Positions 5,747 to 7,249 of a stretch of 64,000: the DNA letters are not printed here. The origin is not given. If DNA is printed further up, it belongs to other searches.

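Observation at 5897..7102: Bacterial endonuclease Q-like PHP/Zn-ribbon protein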

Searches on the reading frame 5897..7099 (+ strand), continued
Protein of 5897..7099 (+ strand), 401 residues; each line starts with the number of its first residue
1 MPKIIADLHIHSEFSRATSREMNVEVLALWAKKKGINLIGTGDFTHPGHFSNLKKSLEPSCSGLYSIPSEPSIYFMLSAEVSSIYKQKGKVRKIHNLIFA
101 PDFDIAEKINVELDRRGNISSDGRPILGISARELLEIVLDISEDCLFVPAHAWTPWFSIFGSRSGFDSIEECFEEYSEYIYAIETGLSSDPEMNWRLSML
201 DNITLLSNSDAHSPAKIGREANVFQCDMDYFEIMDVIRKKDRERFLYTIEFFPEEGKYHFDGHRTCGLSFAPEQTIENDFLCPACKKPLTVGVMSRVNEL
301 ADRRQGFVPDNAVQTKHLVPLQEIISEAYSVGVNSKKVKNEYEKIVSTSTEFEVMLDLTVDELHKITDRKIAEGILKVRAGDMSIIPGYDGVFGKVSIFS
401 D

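Call 25: find_encoding_contigs(protein=P0004, flank=6000, max_places=2)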
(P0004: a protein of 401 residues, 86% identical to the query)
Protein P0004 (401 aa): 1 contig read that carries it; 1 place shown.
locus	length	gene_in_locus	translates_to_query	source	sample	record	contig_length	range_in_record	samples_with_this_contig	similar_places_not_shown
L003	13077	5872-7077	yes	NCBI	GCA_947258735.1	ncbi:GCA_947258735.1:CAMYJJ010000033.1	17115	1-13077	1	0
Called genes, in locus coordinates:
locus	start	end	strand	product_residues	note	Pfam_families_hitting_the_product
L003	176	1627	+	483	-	PF01425:Amidase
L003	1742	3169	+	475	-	PF02934:GatB_N, PF02637:GatB_Yqey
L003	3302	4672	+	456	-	PF00072:Response_reg, PF00158:Sigma54_activat, PF14532:Sigma54_activ_2, PF01078:Mg_chelatase (faint), PF07728:AAA_5 (weak), PF25601:AAA_lid_14, PF02954:HTH_8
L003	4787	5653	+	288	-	PF00892:EamA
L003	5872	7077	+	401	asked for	PF27218:MJ0043_C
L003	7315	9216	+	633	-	PF06480:FtsH_ext, PF00004:AAA, PF07728:AAA_5 (faint), PF17862:AAA_lid_3, PF01434:Peptidase_M41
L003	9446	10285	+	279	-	PF00809:Pterin_bind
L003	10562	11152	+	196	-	PF07963:N_methyl (weak)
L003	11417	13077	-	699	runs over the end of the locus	PF08206:OB_RNB, PF17876:CSD2, PF00773:RNB, PF00575:S1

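Call 26: find_encoding_contigs(protein=P0061, flank=6000, max_places=2)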
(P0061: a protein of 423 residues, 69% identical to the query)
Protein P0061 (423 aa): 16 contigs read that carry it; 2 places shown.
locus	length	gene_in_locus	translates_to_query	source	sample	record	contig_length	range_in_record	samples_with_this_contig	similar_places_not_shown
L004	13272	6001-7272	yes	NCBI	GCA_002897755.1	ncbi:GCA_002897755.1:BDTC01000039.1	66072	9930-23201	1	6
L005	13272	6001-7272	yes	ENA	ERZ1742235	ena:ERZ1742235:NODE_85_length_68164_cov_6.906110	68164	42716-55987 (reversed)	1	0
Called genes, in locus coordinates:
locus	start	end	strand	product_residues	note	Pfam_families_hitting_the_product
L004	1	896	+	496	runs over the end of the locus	PF02934:GatB_N, PF02637:GatB_Yqey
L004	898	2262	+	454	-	PF00072:Response_reg, PF00158:Sigma54_activat, PF01078:Mg_chelatase (faint), PF14532:Sigma54_activ_2, PF07728:AAA_5 (weak), PF25601:AAA_lid_14, PF02954:HTH_8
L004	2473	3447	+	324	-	PF01073:3Beta_HSD, PF01370:Epimerase, PF04321:RmlD_sub_bind, PF05368:NmrA, PF13460:NAD_binding_10, PF16363:GDP_Man_Dehyd, PF07993:NAD_binding_4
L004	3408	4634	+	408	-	PF00155:Aminotran_1_2, PF00266:Aminotran_5 (faint), PF01053:Cys_Met_Meta_PP (weak), PF01212:Beta_elim_lyase (faint)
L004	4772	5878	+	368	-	-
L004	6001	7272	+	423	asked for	PF27218:MJ0043_C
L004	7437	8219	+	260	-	PF00027:cNMP_binding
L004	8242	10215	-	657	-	PF05226:CHASE2, PF00211:Guanylate_cyc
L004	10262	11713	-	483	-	PF23023:Anti-Pycsar_Apyc1 (weak)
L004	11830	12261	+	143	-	PF13231:PMT_2 (weak)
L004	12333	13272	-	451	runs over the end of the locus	PF07602:DUF1565 (faint), PF05048:NosD (weak), PF13229:Beta_helix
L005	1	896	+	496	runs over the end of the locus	PF02934:GatB_N, PF02637:GatB_Yqey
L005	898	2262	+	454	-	PF00072:Response_reg, PF00158:Sigma54_activat, PF01078:Mg_chelatase (faint), PF14532:Sigma54_activ_2, PF07728:AAA_5 (weak), PF25601:AAA_lid_14, PF02954:HTH_8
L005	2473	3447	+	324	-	PF01073:3Beta_HSD, PF01370:Epimerase, PF04321:RmlD_sub_bind, PF05368:NmrA, PF13460:NAD_binding_10, PF16363:GDP_Man_Dehyd, PF07993:NAD_binding_4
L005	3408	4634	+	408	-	PF00155:Aminotran_1_2, PF00266:Aminotran_5 (faint), PF01053:Cys_Met_Meta_PP (weak), PF01212:Beta_elim_lyase (faint)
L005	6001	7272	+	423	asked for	PF27218:MJ0043_C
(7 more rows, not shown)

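Call 27: find_encoding_contigs(protein=P0103, flank=6000, max_places=2)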
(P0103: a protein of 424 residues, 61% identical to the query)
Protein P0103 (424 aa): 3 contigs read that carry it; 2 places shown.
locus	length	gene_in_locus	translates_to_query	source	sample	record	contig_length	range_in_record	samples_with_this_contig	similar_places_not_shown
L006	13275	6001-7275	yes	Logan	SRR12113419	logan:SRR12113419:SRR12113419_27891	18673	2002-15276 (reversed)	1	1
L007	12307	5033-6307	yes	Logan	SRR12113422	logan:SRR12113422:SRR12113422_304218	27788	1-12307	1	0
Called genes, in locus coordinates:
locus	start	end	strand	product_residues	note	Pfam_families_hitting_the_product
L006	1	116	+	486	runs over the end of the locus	PF01425:Amidase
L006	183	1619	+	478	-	PF02934:GatB_N, PF02637:GatB_Yqey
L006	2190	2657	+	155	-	PF01906:YbjQ_1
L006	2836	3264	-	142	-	PF00293:NUDIX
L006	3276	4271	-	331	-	PF01087:GalP_UDP_transf, PF16268:DUF4921 (faint), PF16285:DUF4931_N (weak), PF02744:GalP_UDP_tr_C (weak)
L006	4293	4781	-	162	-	PF02915:Rubrerythrin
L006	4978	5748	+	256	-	PF23441:SDR (weak), PF00106:adh_short, PF13561:adh_short_C2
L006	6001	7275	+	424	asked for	PF27218:MJ0043_C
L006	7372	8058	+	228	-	PF00484:Pro_CA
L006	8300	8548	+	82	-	-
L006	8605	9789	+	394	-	PF00582:Usp, PF08369:PCP_red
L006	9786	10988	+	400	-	PF04055:Radical_SAM, PF13186:SPASM (weak), PF08369:PCP_red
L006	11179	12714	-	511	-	PF00034:Cytochrom_C, PF13442:Cytochrome_CBB3, PF09459:EB_dh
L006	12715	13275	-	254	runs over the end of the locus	PF13442:Cytochrome_CBB3 (weak)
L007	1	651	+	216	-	?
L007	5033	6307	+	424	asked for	PF27218:MJ0043_C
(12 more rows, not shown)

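Call 40: find_related_loci(query=A3, collection=genome_contigs, flank=6000)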
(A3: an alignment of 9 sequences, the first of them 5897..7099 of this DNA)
Query A3 (401 aa) in genome_contigs; peptide patterns used: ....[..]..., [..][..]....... (x = any residue, [..] = any of these).
600 stretches matched a pattern (row limit reached: there are more); 580 encode a relative of the query (tblastn E <= 1e-3); the best 80 are kept; 80 distinct loci.
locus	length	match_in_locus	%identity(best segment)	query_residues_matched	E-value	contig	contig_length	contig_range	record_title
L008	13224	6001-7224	65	3-401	0e+0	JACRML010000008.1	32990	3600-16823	MAG: Deltaproteobacteria bacterium isolate NC_groundwater_1906_Pr3_S2p5_42_12 SR2-18-S2p5_coassembly_scaffold_91169, who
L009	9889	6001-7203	62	3-400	9e-176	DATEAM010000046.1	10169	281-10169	MAG TPA_asm: Thermodesulfobacteriota bacterium isolate SMAG_U8218 k141_3074733, whole genome shotgun sequence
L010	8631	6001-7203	61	3-401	7e-174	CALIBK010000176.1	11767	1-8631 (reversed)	MAG: uncultured bacterium isolate S1_Bin_MAXBIN__233_1 genome assembly, contig: c_000003124724, whole genome shotgun seq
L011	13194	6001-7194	61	3-399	3e-173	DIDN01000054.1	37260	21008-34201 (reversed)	MAG TPA_asm: Deltaproteobacteria bacterium UBA5799 UBA5799_contig_2792, whole genome shotgun sequence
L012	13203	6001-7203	60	3-401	1e-170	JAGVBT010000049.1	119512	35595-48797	MAG: Deltaproteobacteria bacterium isolate DeMMO6_17 c_000000033885, whole genome shotgun sequence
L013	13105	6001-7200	60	3-400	2e-170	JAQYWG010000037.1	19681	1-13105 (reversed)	MAG: Thermodesulfobacteriota bacterium isolate Hel238_bin70strict NODE_37_length_19681_cov_7.062691, whole genome shotgu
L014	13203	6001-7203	59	3-401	5e-168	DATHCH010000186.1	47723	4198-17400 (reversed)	MAG TPA_asm: Thermodesulfobacteriota bacterium isolate SMAG_U12362 k141_2302775, whole genome shotgun sequence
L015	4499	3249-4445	59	3-399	1e-171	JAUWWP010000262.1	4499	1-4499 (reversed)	MAG: Deltaproteobacteria bacterium isolate CSMAG_2661 CSMAG_2661_k127_16970_length_4499_cov_26.1544, whole genome shotgu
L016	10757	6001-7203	58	3-401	1e-166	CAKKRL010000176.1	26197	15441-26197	Thermodesulfovibrionia bacterium isolate Hainich-H51-bin227-1 genome assembly, contig: H51-bin227_1_Hain_H51_02um_R1_650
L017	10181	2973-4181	61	3-400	1e-166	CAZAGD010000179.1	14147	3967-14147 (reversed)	MAG TPA_asm: uncultured Syntrophaceae bacterium isolate SRP231805_co4_146 genome assembly, contig: k141_292260, whole ge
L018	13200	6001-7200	59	3-399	9e-166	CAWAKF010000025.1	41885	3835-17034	MAG: uncultured delta proteobacterium isolate MFD02416.bin.2.107 genome assembly, contig: contig_44652, whole genome sho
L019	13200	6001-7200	58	3-400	2e-165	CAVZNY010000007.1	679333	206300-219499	MAG: uncultured delta proteobacterium isolate MFD02979.bin.2.8 genome assembly, contig: contig_14534, whole genome shotg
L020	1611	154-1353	60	3-400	0e+0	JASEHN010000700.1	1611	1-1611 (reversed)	MAG: Thermodesulfobacteriota bacterium isolate Yes70-24 NODE_34199_length_1611_cov_5.147815, whole genome shotgun sequen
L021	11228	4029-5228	58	3-400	3e-163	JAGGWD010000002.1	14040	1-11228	MAG: bacterium isolate AUK117 PB_MBMC_071_c_000000000007, whole genome shotgun sequence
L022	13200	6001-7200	58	3-399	1e-162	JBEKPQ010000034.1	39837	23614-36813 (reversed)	MAG: Thermodesulfobacteriota bacterium isolate SPRUCE 468 SPRUCE_468_34, whole genome shotgun sequence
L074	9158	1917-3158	53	3-401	4e-147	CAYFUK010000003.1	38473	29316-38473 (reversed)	MAG TPA_asm: uncultured Candidatus Peribacteria bacterium isolate ERP107533_co1_54 genome assembly, contig: NODE_404_len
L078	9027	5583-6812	53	1-401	6e-147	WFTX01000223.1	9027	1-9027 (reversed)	MAG: Nitrospirae bacterium isolate S139_46 k151_460516, whole genome shotgun sequence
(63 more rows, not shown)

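Call 58: search_dna_similar(query=window:5897-7099:+, collection=plasmids, mode=protein, max_evalue=0.00001, max_rows=20)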
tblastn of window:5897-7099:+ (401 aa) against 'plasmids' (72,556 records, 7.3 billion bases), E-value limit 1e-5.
Records with a match: 1; places in all: 1; records where one place covers at least 80% of the query: 1.
Best place of each record, by identity: <60% 1.
By first word of the organism name: Brevibacillus 1.
By predicted mobility (MOB-suite, as given by PLSDB): non-mobilizable 1.
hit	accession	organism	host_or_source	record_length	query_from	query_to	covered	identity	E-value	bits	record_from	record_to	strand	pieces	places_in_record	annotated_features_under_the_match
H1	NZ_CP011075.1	Brevibacillus laterosporus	Oryza sativa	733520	6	396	98%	27.8%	2e-25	116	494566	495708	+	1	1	endonuclease Q family protein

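Call 59: search_dna_similar(query=window:5897-7099:+, collection=phages, mode=protein, max_evalue=0.00001, max_rows=20)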
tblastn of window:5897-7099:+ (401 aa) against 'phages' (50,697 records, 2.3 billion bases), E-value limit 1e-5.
No match.

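Call 60: get_annotated_region(hit=H1, flank=3000)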
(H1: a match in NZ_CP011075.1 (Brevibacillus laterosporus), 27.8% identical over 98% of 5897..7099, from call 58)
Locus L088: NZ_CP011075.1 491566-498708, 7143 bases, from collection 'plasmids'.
description: Brevibacillus laterosporus strain B9 plasmid unnamed1, complete sequence
organism: Brevibacillus laterosporus (NCBI taxid 1465)
taxonomy: Bacteria; Bacillota; Bacilli; Bacillales; Paenibacillaceae; Brevibacillus; Brevibacillus laterosporus
host: -; source: Oryza sativa; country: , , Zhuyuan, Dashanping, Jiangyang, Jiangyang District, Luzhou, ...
typing (MOB-suite, as given by PLSDB): non-mobilizable
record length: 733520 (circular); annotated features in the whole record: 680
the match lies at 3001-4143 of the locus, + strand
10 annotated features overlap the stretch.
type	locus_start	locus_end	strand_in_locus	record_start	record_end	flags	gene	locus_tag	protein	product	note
CDS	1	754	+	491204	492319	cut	-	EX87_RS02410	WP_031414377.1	M20/M25/M40 family metallo-hydrolase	-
CDS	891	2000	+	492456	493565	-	-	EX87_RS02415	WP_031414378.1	DUF3866 family protein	-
CDS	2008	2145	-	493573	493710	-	-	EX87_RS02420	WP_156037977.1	Z-ring formation inhibitor MciZ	-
CDS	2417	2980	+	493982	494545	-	-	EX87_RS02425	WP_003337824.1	NUDIX hydrolase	-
CDS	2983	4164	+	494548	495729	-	-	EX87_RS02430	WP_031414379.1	endonuclease Q family protein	-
CDS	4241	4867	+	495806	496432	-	spoIIM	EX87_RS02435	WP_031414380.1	stage II sporulation protein M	GO:0030436 - asexual sporulation [Evidence IEA]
CDS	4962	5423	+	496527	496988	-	-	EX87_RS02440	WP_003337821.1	Fur family transcriptional regulator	GO:0006355 - regulation of DNA-templated transcription [Evidence IEA]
CDS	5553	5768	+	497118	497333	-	-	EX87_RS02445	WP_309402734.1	DUF4227 family protein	-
CDS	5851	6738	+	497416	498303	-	xerD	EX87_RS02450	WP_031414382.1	site-specific tyrosine recombinase XerD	GO:0006310 - DNA recombination [Evidence IEA]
CDS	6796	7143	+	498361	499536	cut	deoB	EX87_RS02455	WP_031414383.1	phosphopentomutase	GO:0006139 - nucleobase-containing compound metabolic process [Evidence IEA]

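Call 62: search_protein_families(library=ncbifam, proteins=[L088:2983-4161:+, P0042, P0103], max_evalue=0.001)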
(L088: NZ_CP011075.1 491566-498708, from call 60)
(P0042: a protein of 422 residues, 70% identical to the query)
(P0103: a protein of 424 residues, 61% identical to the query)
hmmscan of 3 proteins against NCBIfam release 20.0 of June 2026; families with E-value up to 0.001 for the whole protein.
L088:2983-4161:+ (393 aa): 1 family
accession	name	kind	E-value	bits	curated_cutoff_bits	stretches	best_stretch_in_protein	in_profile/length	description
TIGR00375.1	TIGR00375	hypoth_equivalog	2.4e-78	264.1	326.6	1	25-387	13-374/374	TIGR00375 family protein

P0042 (422 aa): 1 family
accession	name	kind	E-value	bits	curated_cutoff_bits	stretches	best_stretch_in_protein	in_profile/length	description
TIGR00375.1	TIGR00375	hypoth_equivalog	6.5e-53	180.4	326.6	1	6-395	2-373/374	TIGR00375 family protein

P0103 (424 aa): 1 family
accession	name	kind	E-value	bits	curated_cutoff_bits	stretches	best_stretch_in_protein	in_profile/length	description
TIGR00375.1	TIGR00375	hypoth_equivalog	9.9e-59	199.6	326.6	1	5-404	2-374/374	TIGR00375 family protein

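Call 64: predict_structure(alignment_id=A4)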
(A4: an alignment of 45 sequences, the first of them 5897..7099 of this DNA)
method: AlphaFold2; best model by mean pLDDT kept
length: 401 residues; sequences in the alignment: 45
mean_pLDDT: 91.3   pTM: 0.90
mean pLDDT of the five models: 91.3, 91.2, 90.5, 90.1, 87.6
residues with pLDDT >= 90: 295; 70-90: 86; 50-70: 20; < 50: 0
segments of 3 or more residues with pLDDT < 50: none
pLDDT, mean of each block of 10 residues (from residue 1): 92 92 97 98 96 97 96 97 92 96 98 91 88 98 97 86 89 97 82 87 94 93 97 98 95 66 81 86 89 84 90 91 95 95 96 96 96 96 75 77 59
secondary structure, 60 per line:
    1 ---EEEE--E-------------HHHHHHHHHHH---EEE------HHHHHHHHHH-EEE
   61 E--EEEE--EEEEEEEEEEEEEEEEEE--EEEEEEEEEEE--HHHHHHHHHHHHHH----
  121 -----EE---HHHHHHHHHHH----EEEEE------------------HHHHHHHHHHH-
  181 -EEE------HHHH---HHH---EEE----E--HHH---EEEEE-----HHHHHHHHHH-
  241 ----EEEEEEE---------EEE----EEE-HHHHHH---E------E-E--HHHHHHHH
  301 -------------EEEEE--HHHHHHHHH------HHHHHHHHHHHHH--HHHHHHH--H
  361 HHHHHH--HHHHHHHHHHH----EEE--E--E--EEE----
elements in order: E4-7 H24-34 E38-40 H47-56 E58-61 E64-67 E70-87 E90-100 H103-116 H131-141 E146-150 H169-179 E182-184 H191-194 E204-206 E220-224 H230-239 E245-251 E261-263 E268-270 H272-277 H293-300 E314-318 H321-329 H336-348 H351-357 H360-366 H369-379 E384-386 E395-397

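Call 68: fold_search(model_id=the predicted structure, library=pdb)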
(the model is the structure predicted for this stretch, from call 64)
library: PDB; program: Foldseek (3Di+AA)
matches with E <= 10: 411; with E <= 0.001: 10
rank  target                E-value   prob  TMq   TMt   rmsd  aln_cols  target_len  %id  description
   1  5zb8_B                5.1e-35  1.00  0.87  0.88   2.6       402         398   30  Crystal structure of the novel lesion-specific endonuclease PfuEndoQ from Pyrococcus furiosus (released 2018-04-04)
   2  5zb8_C                5.1e-35  1.00  0.87  0.88   2.6       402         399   30  Crystal structure of the novel lesion-specific endonuclease PfuEndoQ from Pyrococcus furiosus (released 2018-04-04)
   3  5zb8_A                1.1e-34  1.00  0.87  0.87   2.6       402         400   30  Crystal structure of the novel lesion-specific endonuclease PfuEndoQ from Pyrococcus furiosus (released 2018-04-04)
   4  7k30_A                1.1e-32  1.00  0.83  0.85   3.4       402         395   30  Crystal structure of Endonuclease Q complex with 27-mer duplex substrate with dU at the active site (released 2021-03-17)
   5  7rty_A                5.7e-07  1.00  0.36  0.54   5.3       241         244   13  Crystal Structure of PsfC from Pseudomonas syringae PB-5123 (released 2021-09-15)
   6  3e0f                  2.6e-05  1.00  0.37  0.50   7.9       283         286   15  Crystal structure of a putative metal-dependent phosphoesterase (bad_1165) from bifidobacterium adolescentis atcc 15703  (released 2008-09-02)
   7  3o0f                  2.6e-05  1.00  0.35  0.48   7.9       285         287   16  Crystal structure of a putative metal-dependent phosphoesterase (BAD_1165) from bifidobacterium adolescentis atcc 15703  (released 2010-08-25)
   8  7ug9                  3.9e-05  1.00  0.32  0.56   5.8       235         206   11  Crystal structure of RNase AM PHP domain (released 2022-08-31)
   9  4iqj_B                5.1e-04  0.92  0.32  0.12  26.8       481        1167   12  Structure of PolIIIalpha-Tauc-DNA complex suggests an atomic model of the replisome (released 2013-03-13)
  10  4iqj_C                9.2e-04  1.00  0.31  0.12   6.0       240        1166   14  Structure of PolIIIalpha-Tauc-DNA complex suggests an atomic model of the replisome (released 2013-03-13)
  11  2yb1                  1.5e-03  1.00  0.33  0.44   8.6       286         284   14  Structure of an amidohydrolase from Chromobacterium violaceum (EFI target EFI-500202) with bound Mn, AMP and phosphate. (released 2011-03-16)
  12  9etk                  1.9e-03  0.99  0.30  0.41   8.1       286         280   13  Crystal structure of Vibrio cholerae RNase AM (released 2024-09-11)
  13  1fo6_A                3.2e-03  0.54  0.11  0.14  11.3       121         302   18  CRYSTAL STRUCTURE ANALYSIS OF N-CARBAMoYL-D-AMINO-ACID AMIDOHYDROLASE (released 2001-08-29)
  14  6lei_B                5.9e-03  0.60  0.13  0.16   7.8       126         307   13  Structure of D-carbamoylase from Nitratireductor indicus (released 2020-10-28)
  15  6led_B                7.9e-03  0.54  0.13  0.16   7.9       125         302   14  Structure of D-carbamoylase mutant from Nitratireductor indicus (released 2020-10-28)
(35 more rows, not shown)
